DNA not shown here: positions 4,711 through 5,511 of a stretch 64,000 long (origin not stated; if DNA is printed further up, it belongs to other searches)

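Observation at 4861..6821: Compact restriction-modification-like cassette (RHH protein - amino-MTase - unknown 166-aa protein) beside a transposase remnant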

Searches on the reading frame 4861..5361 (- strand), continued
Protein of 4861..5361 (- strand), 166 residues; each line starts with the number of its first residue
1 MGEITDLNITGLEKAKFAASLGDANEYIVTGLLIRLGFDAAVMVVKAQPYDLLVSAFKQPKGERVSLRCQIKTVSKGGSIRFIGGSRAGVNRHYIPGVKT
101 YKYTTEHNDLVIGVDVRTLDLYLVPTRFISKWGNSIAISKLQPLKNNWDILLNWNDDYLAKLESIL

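Call 72: search_protein_families(library=pfam, proteins=[P0341, P0338, P0371, P0400, P0377, P0329, P0303, P0292, P0296, P0335], max_evalue=0.01)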
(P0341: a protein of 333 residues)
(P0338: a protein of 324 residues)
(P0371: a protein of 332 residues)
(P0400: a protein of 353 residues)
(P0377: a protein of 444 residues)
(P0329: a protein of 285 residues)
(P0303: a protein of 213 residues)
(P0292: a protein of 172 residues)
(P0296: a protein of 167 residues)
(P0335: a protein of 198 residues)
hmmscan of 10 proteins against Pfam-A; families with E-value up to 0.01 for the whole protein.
P0341 (333 aa): 1 family
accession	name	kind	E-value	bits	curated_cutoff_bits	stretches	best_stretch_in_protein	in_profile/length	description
PF11645.14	PDDEXK_5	-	3e-05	24.5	26.1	1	193-297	5-108/138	PD-(D/E)XK endonuclease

P0338 (324 aa): 1 family
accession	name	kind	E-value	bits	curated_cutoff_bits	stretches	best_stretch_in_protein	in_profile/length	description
PF11645.14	PDDEXK_5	-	6.5e-07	29.9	26.1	1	189-298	5-113/138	PD-(D/E)XK endonuclease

P0371 (332 aa): 0 families

P0400 (353 aa): 1 family
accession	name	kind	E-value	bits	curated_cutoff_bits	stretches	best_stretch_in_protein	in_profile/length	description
PF11645.14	PDDEXK_5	-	1.8e-06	28.5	26.1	1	211-318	5-111/138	PD-(D/E)XK endonuclease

P0377 (444 aa): 2 families
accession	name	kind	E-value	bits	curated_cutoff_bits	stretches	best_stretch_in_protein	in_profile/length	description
PF11645.14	PDDEXK_5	-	6.4e-06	26.7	26.1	1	312-415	6-108/138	PD-(D/E)XK endonuclease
PF07508.19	Recombinase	-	0.0089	16.7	21.1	0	162-192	38-65/102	Recombinase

P0329 (285 aa): 0 families

P0303 (213 aa): 0 families

P0292 (172 aa): 0 families

P0296 (167 aa): 0 families

P0335 (198 aa): 1 family
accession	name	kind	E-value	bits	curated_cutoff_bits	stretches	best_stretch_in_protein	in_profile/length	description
PF11645.14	PDDEXK_5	-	3.6e-09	37.2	26.1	1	18-120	7-110/138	PD-(D/E)XK endonuclease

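Call 79: search_dna_similar(query=window:4861-5361:-, collection=plasmids, mode=protein, max_evalue=0.001, max_rows=10)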
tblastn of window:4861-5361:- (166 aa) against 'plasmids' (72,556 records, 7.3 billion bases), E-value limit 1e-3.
No match.

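Call 86: search_protein_families(library=pfam, proteins=[L006:4529-4699:+, L004:3744-3956:+], max_evalue=0.1)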
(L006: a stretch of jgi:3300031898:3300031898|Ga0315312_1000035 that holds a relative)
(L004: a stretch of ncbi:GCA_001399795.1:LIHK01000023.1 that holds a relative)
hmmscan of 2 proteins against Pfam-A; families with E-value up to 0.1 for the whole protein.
L006:4529-4699:+ (56 aa): 1 family
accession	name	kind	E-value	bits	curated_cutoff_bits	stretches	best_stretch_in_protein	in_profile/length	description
PF06820.17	Phage_fiber_C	-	0.091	13.6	25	0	3-18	46-61/64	Putative prophage tail fibre C-terminus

L004:3744-3956:+ (70 aa): 0 families
